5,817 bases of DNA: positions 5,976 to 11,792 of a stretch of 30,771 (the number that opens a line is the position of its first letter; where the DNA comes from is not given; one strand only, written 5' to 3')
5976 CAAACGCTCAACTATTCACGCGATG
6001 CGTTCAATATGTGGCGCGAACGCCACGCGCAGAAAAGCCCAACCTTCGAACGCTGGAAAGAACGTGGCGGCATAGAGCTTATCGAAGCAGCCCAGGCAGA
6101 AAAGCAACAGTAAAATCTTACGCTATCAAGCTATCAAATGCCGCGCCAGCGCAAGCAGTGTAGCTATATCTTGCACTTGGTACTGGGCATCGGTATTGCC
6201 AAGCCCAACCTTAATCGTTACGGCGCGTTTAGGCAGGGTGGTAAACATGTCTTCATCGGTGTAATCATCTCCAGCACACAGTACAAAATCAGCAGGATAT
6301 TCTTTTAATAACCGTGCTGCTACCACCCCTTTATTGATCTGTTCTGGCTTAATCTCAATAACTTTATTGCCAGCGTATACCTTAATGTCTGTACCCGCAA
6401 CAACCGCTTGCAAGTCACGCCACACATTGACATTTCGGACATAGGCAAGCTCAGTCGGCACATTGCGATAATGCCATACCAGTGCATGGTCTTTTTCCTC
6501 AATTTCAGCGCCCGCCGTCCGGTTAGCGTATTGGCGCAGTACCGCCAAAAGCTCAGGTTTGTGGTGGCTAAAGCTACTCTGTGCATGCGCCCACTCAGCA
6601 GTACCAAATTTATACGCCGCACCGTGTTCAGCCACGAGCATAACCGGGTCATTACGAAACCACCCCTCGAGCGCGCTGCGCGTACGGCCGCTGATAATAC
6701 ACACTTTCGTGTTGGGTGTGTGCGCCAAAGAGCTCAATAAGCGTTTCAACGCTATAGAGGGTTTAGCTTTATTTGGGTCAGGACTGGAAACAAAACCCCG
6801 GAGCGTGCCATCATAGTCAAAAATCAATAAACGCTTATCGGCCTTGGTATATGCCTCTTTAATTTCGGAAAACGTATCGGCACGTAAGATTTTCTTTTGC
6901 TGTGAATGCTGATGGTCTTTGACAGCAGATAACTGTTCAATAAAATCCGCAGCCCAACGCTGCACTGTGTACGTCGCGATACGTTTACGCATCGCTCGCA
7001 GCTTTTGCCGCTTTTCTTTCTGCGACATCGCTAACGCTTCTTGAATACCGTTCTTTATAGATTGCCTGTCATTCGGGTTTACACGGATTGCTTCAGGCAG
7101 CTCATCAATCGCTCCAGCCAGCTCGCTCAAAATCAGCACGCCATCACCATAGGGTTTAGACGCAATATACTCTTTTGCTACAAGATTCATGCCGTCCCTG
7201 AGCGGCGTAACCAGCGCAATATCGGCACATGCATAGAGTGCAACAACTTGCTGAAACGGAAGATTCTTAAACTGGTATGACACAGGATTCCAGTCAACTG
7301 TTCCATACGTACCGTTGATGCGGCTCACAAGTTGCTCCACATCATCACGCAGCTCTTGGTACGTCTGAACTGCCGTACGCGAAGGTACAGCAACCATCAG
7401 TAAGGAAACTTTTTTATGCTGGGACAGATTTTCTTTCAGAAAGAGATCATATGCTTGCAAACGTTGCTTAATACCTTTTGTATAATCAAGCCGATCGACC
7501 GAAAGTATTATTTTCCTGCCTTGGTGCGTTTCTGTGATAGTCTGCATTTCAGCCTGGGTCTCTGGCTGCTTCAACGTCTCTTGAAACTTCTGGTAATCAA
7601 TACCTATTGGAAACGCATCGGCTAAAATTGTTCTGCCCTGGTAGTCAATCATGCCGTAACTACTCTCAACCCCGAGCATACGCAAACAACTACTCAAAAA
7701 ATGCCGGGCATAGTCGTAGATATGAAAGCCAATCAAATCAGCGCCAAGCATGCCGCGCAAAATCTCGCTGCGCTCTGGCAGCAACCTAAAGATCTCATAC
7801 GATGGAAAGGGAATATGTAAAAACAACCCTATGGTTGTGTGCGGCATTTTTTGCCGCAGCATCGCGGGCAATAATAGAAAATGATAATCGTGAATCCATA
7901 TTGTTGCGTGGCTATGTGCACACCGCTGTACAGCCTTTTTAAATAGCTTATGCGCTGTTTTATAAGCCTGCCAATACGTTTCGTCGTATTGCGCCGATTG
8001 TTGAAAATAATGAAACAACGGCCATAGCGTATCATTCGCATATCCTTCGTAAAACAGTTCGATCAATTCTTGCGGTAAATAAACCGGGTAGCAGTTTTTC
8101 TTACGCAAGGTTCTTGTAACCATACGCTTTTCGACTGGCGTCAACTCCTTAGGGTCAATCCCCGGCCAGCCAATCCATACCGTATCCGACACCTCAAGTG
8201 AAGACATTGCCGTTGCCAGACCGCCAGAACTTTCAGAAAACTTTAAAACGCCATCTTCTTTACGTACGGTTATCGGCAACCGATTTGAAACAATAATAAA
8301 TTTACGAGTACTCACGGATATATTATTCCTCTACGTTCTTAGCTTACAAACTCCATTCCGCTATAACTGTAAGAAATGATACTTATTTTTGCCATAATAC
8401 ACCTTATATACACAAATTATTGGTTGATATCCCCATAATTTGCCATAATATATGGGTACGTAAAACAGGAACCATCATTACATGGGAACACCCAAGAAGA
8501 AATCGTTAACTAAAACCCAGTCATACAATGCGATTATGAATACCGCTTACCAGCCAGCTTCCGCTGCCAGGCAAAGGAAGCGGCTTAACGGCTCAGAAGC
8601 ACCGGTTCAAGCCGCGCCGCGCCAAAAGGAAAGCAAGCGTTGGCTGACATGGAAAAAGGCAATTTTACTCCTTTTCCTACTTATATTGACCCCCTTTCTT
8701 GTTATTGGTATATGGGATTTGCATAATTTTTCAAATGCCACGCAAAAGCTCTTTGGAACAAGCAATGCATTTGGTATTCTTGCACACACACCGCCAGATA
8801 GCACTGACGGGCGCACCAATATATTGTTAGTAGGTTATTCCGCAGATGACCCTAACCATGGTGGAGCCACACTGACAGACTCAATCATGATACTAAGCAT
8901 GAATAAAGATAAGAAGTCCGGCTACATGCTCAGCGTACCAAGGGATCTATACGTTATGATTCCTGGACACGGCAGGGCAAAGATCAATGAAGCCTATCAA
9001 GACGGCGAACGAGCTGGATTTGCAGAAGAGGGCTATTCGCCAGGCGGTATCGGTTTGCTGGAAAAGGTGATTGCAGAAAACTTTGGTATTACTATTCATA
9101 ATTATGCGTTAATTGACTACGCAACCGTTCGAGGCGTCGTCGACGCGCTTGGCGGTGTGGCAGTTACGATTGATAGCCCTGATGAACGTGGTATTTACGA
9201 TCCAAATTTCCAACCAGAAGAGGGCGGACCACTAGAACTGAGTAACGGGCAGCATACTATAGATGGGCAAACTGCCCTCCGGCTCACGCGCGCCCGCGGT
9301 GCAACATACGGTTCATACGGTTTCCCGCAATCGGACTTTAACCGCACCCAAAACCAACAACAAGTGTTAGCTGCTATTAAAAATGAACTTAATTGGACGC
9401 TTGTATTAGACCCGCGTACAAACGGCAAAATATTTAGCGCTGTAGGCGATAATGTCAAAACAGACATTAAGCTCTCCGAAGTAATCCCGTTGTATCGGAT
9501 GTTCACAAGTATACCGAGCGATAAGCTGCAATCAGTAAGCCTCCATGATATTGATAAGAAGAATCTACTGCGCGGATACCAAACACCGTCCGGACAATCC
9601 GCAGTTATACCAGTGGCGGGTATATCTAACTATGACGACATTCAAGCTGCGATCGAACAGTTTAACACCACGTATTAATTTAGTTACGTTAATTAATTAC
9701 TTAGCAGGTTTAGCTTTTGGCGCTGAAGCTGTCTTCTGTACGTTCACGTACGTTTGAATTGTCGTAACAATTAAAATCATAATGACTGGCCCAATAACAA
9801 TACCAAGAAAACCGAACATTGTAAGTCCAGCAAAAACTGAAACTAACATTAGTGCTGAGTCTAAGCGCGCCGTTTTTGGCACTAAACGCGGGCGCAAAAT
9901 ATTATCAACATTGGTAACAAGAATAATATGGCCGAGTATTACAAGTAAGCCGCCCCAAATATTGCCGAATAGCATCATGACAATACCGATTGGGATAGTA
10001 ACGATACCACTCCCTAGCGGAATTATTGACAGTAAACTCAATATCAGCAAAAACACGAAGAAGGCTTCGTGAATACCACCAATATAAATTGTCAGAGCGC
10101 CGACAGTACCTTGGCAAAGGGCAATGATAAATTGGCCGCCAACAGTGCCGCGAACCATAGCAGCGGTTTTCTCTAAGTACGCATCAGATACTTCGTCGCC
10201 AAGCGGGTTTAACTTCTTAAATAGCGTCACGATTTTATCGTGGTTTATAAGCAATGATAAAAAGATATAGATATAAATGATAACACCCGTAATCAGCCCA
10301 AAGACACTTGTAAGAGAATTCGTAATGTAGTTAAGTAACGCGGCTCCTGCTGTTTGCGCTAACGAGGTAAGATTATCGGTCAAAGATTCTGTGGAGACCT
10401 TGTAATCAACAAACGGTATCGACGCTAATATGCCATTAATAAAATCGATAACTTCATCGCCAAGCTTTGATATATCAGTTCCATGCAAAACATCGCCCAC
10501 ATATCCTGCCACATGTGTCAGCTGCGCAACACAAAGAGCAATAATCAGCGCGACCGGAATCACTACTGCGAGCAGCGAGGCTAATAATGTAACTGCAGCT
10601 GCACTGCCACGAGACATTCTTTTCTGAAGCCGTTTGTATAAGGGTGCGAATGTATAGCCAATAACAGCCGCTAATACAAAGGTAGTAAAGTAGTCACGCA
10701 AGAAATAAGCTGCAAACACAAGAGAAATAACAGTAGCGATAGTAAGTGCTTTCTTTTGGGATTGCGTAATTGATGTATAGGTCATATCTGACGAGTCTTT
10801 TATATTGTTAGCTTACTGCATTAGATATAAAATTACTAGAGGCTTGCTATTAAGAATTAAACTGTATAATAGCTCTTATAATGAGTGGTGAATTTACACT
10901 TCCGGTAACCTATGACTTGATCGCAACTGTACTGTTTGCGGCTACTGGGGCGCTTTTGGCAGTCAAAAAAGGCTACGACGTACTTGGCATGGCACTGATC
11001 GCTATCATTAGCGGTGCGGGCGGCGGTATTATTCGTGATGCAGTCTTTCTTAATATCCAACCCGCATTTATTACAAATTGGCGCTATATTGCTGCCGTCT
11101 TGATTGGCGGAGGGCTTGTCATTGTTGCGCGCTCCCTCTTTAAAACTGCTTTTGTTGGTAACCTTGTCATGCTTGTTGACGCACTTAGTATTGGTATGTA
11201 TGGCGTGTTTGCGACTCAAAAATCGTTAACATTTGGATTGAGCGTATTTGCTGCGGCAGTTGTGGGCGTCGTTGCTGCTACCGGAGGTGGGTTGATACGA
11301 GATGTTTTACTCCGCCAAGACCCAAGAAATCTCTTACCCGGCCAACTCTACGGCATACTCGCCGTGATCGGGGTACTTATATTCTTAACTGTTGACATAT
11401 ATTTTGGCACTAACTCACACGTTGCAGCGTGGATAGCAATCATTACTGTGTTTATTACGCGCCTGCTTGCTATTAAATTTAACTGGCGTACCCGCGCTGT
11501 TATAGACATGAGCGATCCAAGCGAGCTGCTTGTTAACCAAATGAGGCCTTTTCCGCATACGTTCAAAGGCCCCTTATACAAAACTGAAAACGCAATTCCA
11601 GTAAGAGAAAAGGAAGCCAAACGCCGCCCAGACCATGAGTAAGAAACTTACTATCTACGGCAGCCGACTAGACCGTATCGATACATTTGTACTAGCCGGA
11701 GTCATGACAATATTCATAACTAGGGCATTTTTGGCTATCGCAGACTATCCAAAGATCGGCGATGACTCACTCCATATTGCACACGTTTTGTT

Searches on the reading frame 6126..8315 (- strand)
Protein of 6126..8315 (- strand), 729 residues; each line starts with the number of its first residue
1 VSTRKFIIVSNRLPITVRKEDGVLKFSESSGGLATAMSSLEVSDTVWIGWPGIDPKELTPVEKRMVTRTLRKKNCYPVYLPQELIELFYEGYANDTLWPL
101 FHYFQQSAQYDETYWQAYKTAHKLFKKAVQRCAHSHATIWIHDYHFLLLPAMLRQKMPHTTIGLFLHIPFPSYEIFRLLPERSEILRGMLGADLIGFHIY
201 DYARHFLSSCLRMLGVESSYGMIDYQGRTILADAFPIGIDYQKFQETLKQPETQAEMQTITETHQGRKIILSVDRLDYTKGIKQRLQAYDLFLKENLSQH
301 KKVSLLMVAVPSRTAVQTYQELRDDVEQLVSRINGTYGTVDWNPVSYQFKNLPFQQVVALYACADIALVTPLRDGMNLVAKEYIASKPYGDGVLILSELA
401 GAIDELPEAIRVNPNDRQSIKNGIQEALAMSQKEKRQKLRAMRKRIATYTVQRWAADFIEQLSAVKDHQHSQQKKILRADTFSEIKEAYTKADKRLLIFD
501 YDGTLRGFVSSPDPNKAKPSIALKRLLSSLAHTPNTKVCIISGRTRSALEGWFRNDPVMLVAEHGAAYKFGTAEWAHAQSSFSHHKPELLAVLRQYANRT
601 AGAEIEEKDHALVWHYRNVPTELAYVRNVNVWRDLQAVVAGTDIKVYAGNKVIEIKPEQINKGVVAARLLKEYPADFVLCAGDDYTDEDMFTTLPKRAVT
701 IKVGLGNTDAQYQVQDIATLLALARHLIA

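Call 5: search_protein_families(library=pfam, proteins=[window:6126-8315:-])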
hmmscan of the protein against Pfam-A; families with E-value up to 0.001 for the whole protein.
window:6126-8315:- (729 aa): 3 families
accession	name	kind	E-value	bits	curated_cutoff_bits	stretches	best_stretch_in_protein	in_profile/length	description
PF00982.27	Glyco_transf_20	-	3.8e-159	530.8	32.5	1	5-463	2-472/473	Glycosyltransferase family 20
PF02358.22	Trehalose_PPase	-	6.7e-46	156.7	27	1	498-700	1-212/235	Trehalose-phosphatase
PF00534.26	Glycos_transf_1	-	0.00037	20.5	26.4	0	261-308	9-53/172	Glycosyl transferases group 1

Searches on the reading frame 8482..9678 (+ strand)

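Call 5: search_protein_families(library=pfam, proteins=[window:8482-9678:+])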
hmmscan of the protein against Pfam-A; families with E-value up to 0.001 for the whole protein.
window:8482-9678:+ (398 aa): 1 family
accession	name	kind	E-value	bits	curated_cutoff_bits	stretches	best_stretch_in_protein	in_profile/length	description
PF03816.19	LytR_cpsA_psr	-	1.1e-30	107.2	24.6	1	132-303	2-148/150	LytR_cpsA_psr family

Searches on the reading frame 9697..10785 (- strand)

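Call 5: search_protein_families(library=pfam, proteins=[window:9697-10785:-])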
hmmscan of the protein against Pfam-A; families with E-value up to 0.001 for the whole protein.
window:9697-10785:- (362 aa): 1 family
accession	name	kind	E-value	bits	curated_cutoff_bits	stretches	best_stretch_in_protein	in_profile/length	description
PF01594.21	AI-2E_transport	-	2.6e-47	162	34.3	1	16-346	4-326/327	AI-2E family transporter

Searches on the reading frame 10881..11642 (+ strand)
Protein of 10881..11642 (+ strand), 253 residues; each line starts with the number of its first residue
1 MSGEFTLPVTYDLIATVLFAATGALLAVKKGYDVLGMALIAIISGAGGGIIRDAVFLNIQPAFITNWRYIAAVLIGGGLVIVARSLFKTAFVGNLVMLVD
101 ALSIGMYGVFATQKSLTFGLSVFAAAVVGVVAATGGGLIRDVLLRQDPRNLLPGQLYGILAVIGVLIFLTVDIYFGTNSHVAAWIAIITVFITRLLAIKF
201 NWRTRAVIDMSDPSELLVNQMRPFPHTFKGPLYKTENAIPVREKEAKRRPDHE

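Call 5: search_protein_families(library=pfam, proteins=[window:10881-11642:+])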
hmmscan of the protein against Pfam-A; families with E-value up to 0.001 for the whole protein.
window:10881-11642:+ (253 aa): 1 family
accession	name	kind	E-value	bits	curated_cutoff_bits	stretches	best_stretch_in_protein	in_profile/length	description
PF03458.18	Gly_transporter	-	3.7e-28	97.6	23.5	2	11-83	3-76/78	Glycine transporter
